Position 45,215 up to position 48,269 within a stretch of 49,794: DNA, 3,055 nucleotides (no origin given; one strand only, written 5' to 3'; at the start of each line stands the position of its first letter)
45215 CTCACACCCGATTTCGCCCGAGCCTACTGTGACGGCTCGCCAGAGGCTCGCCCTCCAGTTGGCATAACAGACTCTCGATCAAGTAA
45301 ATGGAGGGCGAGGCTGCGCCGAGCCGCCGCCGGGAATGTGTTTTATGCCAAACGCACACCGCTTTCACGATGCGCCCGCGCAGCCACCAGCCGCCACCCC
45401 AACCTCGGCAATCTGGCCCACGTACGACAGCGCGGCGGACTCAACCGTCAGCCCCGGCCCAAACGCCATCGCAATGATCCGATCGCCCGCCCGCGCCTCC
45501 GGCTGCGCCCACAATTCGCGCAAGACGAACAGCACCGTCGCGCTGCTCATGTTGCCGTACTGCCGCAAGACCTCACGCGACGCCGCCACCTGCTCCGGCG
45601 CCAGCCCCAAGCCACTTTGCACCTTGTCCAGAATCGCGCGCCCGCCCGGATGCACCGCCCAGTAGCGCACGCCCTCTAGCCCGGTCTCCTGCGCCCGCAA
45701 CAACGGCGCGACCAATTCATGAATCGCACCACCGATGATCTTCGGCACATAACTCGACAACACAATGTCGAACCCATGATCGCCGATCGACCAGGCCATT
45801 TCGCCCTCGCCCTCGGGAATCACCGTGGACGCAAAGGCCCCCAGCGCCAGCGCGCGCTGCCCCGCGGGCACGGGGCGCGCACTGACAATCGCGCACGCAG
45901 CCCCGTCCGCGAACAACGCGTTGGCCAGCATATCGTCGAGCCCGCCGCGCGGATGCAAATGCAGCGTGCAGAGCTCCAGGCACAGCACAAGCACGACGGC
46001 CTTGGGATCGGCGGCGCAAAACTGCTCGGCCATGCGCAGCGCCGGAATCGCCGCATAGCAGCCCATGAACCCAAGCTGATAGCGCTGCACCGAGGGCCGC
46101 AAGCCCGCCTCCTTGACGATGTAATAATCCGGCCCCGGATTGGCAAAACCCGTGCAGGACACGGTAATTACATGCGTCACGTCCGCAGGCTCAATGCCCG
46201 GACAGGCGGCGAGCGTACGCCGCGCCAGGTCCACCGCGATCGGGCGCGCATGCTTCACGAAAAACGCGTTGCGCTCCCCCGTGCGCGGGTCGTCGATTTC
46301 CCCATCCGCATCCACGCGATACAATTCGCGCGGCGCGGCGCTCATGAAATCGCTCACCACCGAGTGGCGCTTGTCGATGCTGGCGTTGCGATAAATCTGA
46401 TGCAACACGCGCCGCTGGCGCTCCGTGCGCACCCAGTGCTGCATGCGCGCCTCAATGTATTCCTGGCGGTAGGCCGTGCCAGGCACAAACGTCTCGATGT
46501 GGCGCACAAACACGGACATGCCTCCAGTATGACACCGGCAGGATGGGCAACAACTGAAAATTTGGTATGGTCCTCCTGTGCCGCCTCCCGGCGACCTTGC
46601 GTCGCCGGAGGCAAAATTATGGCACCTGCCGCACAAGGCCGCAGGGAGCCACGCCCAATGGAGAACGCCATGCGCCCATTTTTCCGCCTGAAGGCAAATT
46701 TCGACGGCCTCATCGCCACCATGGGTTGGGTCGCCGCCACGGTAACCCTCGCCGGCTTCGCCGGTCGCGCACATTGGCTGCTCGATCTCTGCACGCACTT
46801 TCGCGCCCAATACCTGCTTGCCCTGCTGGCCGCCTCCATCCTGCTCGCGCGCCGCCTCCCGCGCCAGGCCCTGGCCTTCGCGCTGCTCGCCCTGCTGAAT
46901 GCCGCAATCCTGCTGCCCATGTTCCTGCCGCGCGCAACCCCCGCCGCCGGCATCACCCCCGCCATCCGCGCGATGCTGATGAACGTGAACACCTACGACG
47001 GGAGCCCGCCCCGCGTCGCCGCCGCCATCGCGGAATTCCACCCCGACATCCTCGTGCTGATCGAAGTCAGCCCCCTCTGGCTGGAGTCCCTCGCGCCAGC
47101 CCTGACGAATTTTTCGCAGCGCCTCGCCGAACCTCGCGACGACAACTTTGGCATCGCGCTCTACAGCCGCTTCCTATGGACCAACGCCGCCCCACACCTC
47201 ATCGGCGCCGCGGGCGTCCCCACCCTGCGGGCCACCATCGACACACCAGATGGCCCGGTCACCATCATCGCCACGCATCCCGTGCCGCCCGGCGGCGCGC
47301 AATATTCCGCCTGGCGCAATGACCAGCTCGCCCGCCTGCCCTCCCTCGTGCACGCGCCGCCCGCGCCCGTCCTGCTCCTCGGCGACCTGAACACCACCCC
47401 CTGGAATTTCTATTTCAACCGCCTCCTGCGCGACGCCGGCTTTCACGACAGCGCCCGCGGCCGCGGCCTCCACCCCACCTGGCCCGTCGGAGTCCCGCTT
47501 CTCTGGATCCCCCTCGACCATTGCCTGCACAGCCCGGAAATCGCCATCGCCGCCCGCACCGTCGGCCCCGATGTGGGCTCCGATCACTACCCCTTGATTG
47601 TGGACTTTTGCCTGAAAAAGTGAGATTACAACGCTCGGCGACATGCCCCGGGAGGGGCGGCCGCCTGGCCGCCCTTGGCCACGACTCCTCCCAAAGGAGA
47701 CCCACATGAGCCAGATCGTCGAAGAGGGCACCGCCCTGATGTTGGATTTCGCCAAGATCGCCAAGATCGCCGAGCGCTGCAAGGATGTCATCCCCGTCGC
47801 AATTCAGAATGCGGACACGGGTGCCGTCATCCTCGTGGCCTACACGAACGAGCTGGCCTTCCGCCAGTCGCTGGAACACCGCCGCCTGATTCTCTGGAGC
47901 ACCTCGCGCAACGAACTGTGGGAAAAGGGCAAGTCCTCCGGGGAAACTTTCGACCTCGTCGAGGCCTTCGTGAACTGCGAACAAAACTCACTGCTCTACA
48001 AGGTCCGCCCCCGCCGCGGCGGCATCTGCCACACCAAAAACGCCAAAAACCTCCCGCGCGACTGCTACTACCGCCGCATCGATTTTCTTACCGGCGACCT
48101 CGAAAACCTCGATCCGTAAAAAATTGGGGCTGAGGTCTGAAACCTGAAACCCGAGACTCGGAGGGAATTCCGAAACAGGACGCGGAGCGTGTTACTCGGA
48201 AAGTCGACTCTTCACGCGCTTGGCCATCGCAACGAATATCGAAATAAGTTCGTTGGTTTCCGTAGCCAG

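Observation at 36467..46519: Hybrid lipid cluster: type III PKS-monooxygenase-methyltransferase joined to FAAL, ACP, AT-less KS, plant-type acyl-ACP thioesterase and two desaturases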

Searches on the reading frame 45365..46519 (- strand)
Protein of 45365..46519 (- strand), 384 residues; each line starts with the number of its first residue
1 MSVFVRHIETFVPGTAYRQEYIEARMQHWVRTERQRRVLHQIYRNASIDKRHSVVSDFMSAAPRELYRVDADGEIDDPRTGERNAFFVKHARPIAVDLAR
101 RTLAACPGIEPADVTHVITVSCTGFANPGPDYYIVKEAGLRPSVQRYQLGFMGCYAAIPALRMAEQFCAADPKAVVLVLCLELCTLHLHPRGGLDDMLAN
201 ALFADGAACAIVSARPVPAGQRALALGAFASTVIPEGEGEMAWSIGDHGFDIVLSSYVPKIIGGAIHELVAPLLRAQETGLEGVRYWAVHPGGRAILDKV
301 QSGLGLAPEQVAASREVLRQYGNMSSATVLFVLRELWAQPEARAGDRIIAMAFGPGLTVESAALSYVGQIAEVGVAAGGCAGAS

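Call 4: search_protein_families(library=pfam, proteins=[window:45365-46519:-])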
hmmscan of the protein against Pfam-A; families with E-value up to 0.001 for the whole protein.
window:45365-46519:- (384 aa): 5 families
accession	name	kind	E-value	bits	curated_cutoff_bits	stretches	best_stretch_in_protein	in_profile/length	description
PF02797.21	Chal_sti_synt_C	-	3.9e-27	95.6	27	1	230-364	6-147/151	Chalcone and stilbene synthases, C-terminal domain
PF00195.25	Chal_sti_synt_N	-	1.4e-21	77.5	27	1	35-216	49-225/225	Chalcone and stilbene synthases, N-terminal domain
PF08541.16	ACP_syn_III_C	-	3.2e-14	53.3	26.6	1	275-365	2-89/90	3-Oxoacyl-[acyl-carrier-protein (ACP)] synthase III C terminal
PF08392.18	FAE1_CUT1_RppA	-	1.6e-12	47.8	27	1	105-218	96-209/290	FAE1/Type III polyketide synthase-like protein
PF08545.16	ACP_syn_III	-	5.8e-05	23.4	24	1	153-215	6-64/80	3-Oxoacyl-[acyl-carrier-protein (ACP)] synthase III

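Call 9: search_solved_structures(query=window:45365-46519:-, max_evalue=1e-10)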
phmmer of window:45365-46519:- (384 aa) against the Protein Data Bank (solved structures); distinct sequences matched with E-value up to 1e-10: 103 (the best 60 are shown).
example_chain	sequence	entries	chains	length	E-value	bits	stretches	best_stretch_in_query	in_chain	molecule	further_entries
4b0n_A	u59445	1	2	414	1.1e-50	175.9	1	34-362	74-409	POLYKETIDE SYNTHASE III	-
1ted_A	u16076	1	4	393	2.2e-47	165.1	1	77-362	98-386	pks18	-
7cb3_A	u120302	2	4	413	8.1e-47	163.2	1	11-364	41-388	Chalcone/stilbene synthase | Chalcone synthase-like protein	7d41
1tee_A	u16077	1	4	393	7.2e-46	160.1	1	77-362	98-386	pks18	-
3oit_A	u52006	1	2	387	3.4e-45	157.9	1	91-364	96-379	Os07g0271500 protein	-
3ale_A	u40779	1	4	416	3.6e-45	157.8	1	91-364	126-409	Os07g0271500 protein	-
7bur_A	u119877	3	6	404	9.1e-45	156.5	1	110-365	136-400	Chalcone synthase 1 | Chalcone synthase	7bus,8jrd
3awj_A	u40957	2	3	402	1.8e-43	152.2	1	108-364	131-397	Chalcone synthase-like polyketide synthase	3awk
1i8b_A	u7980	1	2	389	2.9e-43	151.5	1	111-365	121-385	CHALCONE SYNTHASE 2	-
1bq6_A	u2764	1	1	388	7.6e-43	150.1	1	111-365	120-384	CHALCONE SYNTHASE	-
1i89_A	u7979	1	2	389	7.7e-43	150.1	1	111-365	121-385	CHALCONE SYNTHASE 2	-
1bi5_A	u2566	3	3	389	7.7e-43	150.1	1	111-365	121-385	CHALCONE SYNTHASE | PROTEIN (CHALCONE SYNTHASE)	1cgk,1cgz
1i86_A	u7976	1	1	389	1.1e-42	149.7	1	111-365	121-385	CHALCONE SYNTHASE 2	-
1i88_A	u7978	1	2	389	1.1e-42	149.7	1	111-365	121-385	CHALCONE SYNTHASE 2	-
6dxa_A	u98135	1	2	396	1.6e-42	149.1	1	110-367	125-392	Chalcone synthase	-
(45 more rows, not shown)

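Call 10: find_homologous_proteins(query=window:45365-46519:-, max_evalue=1e-20)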
Query window:45365-46519:- (384 aa): 7915 proteins with E <= 1e-20 among 8000 candidates; the best 120 are listed.
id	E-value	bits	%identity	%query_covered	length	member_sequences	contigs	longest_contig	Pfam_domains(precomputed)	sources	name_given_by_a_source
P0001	2.8e-252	854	99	99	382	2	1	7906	PF02797.22,PF08541.17,PF08392.19,PF00195.26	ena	-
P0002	2.7e-190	650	78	96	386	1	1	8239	PF02797.22,PF08545.17,PF08541.17,PF08392.19,PF00195.26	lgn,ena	-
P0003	2.7e-187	640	77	95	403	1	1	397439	PF02797.22,PF08545.17,PF08541.17,PF08392.19,PF00195.26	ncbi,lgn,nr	ncbi:MAG: type III polyketide synthase [Lentisphaerae bacterium]|nr:type III polyketide synthase [Le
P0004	8.5e-180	616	75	95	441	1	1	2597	PF02797.22,PF08545.17,PF08541.17,PF08392.19,PF00195.26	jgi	-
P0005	6.3e-176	603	70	96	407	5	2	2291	PF02797.22,PF08541.17,PF08392.19,PF00195.26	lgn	-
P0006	6.6e-164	563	68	96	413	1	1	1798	PF02797.22,PF08541.17,PF08392.19,PF00195.26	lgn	-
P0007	1.4e-141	490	59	95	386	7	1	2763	PF02797.22,PF08541.17,PF08392.19,PF00195.26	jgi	jgi:predicted naringenin-chalcone synthase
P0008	4.5e-141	488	60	95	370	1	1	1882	PF02797.22,PF08545.17,PF08541.17,PF08392.19,PF00195.26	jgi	jgi:predicted naringenin-chalcone synthase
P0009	5.1e-140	485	59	95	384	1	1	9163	PF02797.22,PF08541.17,PF08392.19,PF00195.26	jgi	-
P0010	5.2e-140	485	60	96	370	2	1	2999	PF02797.22,PF08545.17,PF08541.17,PF08392.19,PF00195.26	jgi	jgi:predicted naringenin-chalcone synthase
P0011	7.2e-140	484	59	95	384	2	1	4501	PF02797.22,PF08541.17,PF08392.19,PF00195.26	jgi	-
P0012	1.8e-139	483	60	94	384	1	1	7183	PF02797.22,PF08541.17,PF08392.19,PF00195.26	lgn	-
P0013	1.9e-139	483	59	95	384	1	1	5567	PF02797.22,PF08541.17,PF08392.19,PF00195.26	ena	-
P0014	2.6e-139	483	59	95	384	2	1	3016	PF02797.22,PF08541.17,PF08392.19,PF00195.26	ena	-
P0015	5.1e-139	482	58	95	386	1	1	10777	PF02797.22,PF08541.17,PF08392.19,PF00195.26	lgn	-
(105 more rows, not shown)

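Call 11: find_related_loci(query=window:45365-46519:-, collection=genome_contigs, flank=10000)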
Query window:45365-46519:- (384 aa) in genome_contigs; peptide patterns used: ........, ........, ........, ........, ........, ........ (x = any residue, [..] = any of these).
445 stretches matched a pattern; 43 encode a relative of the query (tblastn E <= 1e-3); 43 distinct loci.
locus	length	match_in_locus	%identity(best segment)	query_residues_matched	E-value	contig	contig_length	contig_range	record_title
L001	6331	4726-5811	53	1-365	6e-128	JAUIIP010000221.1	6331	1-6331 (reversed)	MAG: bacterium isolate Co_bin.267 NODE_70048_length_6331_cov_0.849613, whole genome shotgun sequence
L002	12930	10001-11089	49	1-365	6e-123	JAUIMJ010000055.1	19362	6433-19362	MAG: bacterium isolate Co_bin.93 NODE_15872_length_19362_cov_1.085469, whole genome shotgun sequence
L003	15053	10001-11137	51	1-377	2e-115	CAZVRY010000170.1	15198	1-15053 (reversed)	MAG TPA_asm: uncultured Verrucomicrobiota bacterium isolate SRP323723_co1_127 genome assembly, contig: NODE_3241_length_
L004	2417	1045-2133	46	1-364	1e-118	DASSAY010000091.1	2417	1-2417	MAG TPA_asm: Balneolaceae bacterium isolate SMAG_U880 k141_110723, whole genome shotgun sequence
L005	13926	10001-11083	47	1-365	2e-112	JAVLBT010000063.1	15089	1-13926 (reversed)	MAG: Gracilimonas sp. isolate Uz-K11-15 NODE_63_length_15089_cov_3.923395, whole genome shotgun sequence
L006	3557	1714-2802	48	4-367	3e-114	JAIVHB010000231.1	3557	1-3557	MAG: Rhodothermaceae bacterium isolate MAG3 MTG3_15687, whole genome shotgun sequence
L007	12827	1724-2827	45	1-368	1e-111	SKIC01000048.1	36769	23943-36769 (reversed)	MAG: Balneolales bacterium isolate CSBr16_48 CSBr16-478, whole genome shotgun sequence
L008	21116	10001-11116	49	1-365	3e-110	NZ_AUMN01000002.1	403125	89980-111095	Arthrobacter castelli DSM 16402 H535DRAFT_scaffold00002.2_C, whole genome shotgun sequence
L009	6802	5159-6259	45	1-369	5e-109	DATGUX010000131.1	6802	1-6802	MAG TPA_asm: Fodinibius sp. isolate SMAG_U10540 k141_942156, whole genome shotgun sequence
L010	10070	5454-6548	47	1-367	4e-108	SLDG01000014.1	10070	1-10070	MAG: Balneolales bacterium isolate CSSed162cmB_534 CSSed16-2cmB-25462, whole genome shotgun sequence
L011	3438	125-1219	48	1-368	2e-110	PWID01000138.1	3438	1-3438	MAG: Balneolia bacterium isolate T1Sed10_100 T1-Sed10-C38887, whole genome shotgun sequence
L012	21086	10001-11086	46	1-365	4e-107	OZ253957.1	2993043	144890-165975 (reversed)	MAG: Balneola sp. isolate 658df991-1e51-4dac-97b8-33d81b5ae6e2 genome assembly, chromosome: 1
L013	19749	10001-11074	46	1-361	8e-106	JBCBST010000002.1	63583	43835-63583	MAG: Bacteroidota bacterium isolate J06638_3 NODE_2_length_63583_cov_7.143026, whole genome shotgun sequence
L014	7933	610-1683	49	1-361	6e-102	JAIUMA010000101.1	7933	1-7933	MAG: Balneolia bacterium isolate PBR18_bin04A bin04A.contig0100, whole genome shotgun sequence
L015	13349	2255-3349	45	1-367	2e-98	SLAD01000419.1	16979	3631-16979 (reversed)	MAG: Kiritimatiellae bacterium isolate CSSed162cmB_382 CSSed16-2cmB-8679, whole genome shotgun sequence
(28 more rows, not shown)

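Call 12: find_encoding_contigs(protein=P0003, flank=10000, max_places=3)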
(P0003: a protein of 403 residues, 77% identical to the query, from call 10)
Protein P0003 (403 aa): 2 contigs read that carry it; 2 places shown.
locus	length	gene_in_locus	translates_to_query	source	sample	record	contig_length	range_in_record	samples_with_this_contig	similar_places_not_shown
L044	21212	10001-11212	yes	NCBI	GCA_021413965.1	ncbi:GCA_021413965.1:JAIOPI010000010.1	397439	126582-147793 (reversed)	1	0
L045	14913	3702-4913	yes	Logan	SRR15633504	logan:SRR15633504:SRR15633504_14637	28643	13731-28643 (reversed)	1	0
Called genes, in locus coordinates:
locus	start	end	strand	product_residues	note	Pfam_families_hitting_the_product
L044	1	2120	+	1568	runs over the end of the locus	PF10091:Glycoamylase, PF06165:GH94_b-supersand, PF17167:Glyco_hydro_94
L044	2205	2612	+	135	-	-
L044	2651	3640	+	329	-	PF13581:HATPase_c_2 (faint), PF02518:HATPase_c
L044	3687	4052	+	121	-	-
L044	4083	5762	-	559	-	PF00270:DEAD, PF04851:ResIII (weak), PF00271:Helicase_C, PF28538:Helicase_helical, PF03880:DbpA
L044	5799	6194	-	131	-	PF07238:PilZ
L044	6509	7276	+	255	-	PF05721:PhyH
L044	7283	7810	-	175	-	PF08334:T2SSG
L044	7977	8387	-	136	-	PF01502:PRA-CH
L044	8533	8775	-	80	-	-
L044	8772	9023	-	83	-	-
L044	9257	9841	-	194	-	PF00717:Peptidase_S24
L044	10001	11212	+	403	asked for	PF00195:Chal_sti_synt_N, PF08392:FAE1_CUT1_RppA, PF08545:ACP_syn_III (weak), PF02797:Chal_sti_synt_C, PF08541:ACP_syn_III_C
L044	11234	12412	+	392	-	PF01494:FAD_binding_3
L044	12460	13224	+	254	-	PF08241:Methyltransf_11 (weak), PF08242:Methyltransf_12 (weak), PF13649:Methyltransf_25 (faint)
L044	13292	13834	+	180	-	PF09411:PagL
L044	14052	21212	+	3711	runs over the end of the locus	PF12951:PATR (weak), PF17963:Big_9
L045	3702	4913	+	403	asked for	PF00195:Chal_sti_synt_N, PF08392:FAE1_CUT1_RppA, PF08545:ACP_syn_III (weak), PF02797:Chal_sti_synt_C, PF08541:ACP_syn_III_C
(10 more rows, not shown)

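Call 15: find_encoding_contigs(protein=P0002, flank=10000, max_places=3)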
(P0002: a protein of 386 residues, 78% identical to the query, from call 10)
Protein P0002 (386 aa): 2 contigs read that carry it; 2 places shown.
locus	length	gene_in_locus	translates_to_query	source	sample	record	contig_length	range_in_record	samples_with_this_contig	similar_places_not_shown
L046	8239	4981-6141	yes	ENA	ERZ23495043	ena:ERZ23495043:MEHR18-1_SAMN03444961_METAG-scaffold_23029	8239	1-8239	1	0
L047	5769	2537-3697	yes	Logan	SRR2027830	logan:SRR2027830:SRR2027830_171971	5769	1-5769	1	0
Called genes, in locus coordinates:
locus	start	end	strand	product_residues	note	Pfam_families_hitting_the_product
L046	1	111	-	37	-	?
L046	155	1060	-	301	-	PF00892:EamA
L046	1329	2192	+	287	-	PF11249:DUF3047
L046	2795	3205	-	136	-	PF01502:PRA-CH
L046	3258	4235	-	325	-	PF03372:Exo_endo_phos, PF23226:Exo_endo_phos_PGAP2IP (weak)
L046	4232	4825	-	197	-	PF00717:Peptidase_S24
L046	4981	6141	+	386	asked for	PF00195:Chal_sti_synt_N, PF08392:FAE1_CUT1_RppA, PF08545:ACP_syn_III (faint), PF02797:Chal_sti_synt_C, PF08541:ACP_syn_III_C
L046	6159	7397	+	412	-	PF01494:FAD_binding_3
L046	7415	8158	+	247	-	PF08241:Methyltransf_11 (weak), PF08242:Methyltransf_12 (weak), PF13649:Methyltransf_25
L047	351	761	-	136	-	PF01502:PRA-CH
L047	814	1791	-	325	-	PF03372:Exo_endo_phos, PF23226:Exo_endo_phos_PGAP2IP (weak)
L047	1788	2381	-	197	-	PF00717:Peptidase_S24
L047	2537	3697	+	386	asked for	PF00195:Chal_sti_synt_N, PF08392:FAE1_CUT1_RppA, PF08545:ACP_syn_III (faint), PF02797:Chal_sti_synt_C, PF08541:ACP_syn_III_C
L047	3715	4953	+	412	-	PF01494:FAD_binding_3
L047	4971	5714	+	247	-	PF08241:Methyltransf_11 (weak), PF08242:Methyltransf_12 (weak), PF13649:Methyltransf_25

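Call 16: find_encoding_contigs(protein=P0001, flank=10000, max_places=3)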
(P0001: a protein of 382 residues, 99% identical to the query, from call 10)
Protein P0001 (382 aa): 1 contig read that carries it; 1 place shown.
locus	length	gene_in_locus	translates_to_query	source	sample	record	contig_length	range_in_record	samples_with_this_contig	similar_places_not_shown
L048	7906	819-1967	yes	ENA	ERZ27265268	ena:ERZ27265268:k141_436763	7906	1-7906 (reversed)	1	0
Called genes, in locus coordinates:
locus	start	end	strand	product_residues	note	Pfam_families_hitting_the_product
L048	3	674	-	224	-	?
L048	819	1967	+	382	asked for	PF00195:Chal_sti_synt_N, PF08392:FAE1_CUT1_RppA, PF02797:Chal_sti_synt_C, PF08541:ACP_syn_III_C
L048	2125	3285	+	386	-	PF01494:FAD_binding_3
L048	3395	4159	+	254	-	PF08241:Methyltransf_11 (weak), PF08242:Methyltransf_12 (weak), PF13649:Methyltransf_25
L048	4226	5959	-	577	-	PF00109:ketoacyl-synt, PF00108:Thiolase_N (weak), PF02801:Ketoacyl-synt_C, PF16197:KAsynt_C_assoc, PF22621:CurL-like_PKS_C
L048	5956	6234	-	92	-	PF00550:PP-binding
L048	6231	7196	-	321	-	PF00487:FA_desaturase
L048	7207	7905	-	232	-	?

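Call 21: search_protein_families(library=ncbifam, proteins=[window:45365-46519:-], max_evalue=0.00001)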
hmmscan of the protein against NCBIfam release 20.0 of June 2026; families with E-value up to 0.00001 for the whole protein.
window:45365-46519:- (384 aa): 5 families
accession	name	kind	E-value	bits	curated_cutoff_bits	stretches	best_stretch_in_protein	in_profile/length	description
NF042429.2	DHPHCoAsyn_DpgA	equivalog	2.3e-50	171.5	425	1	40-365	30-349/350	3,5-dihydroxyphenylacetyl-CoA synthase DpgA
NF006829.0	PRK09352.1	subfamily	3.3e-14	52.6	249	1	94-365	56-320/322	beta-ketoacyl-ACP synthase 3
TIGR00747.1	fabH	subfamily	1.1e-10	41.1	292.1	1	152-364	110-320/322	beta-ketoacyl-ACP synthase III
NF004623.0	PRK05963.1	equivalog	2.2e-06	27.2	437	0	285-359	250-321/328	beta-ketoacyl-ACP synthase III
NF005703.0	PRK07515.1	equivalog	6.4e-06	25.3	304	0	77-212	82-210/373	beta-ketoacyl-ACP synthase III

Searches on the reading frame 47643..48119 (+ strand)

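Call 6: search_protein_families(library=pfam, proteins=[window:47643-48119:+])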
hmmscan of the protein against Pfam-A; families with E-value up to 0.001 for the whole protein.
window:47643-48119:+ (158 aa): 1 family
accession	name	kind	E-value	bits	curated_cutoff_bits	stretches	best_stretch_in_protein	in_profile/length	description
PF01502.23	PRA-CH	-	5e-20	71.6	27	1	65-134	2-70/74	Phosphoribosyl-AMP cyclohydrolase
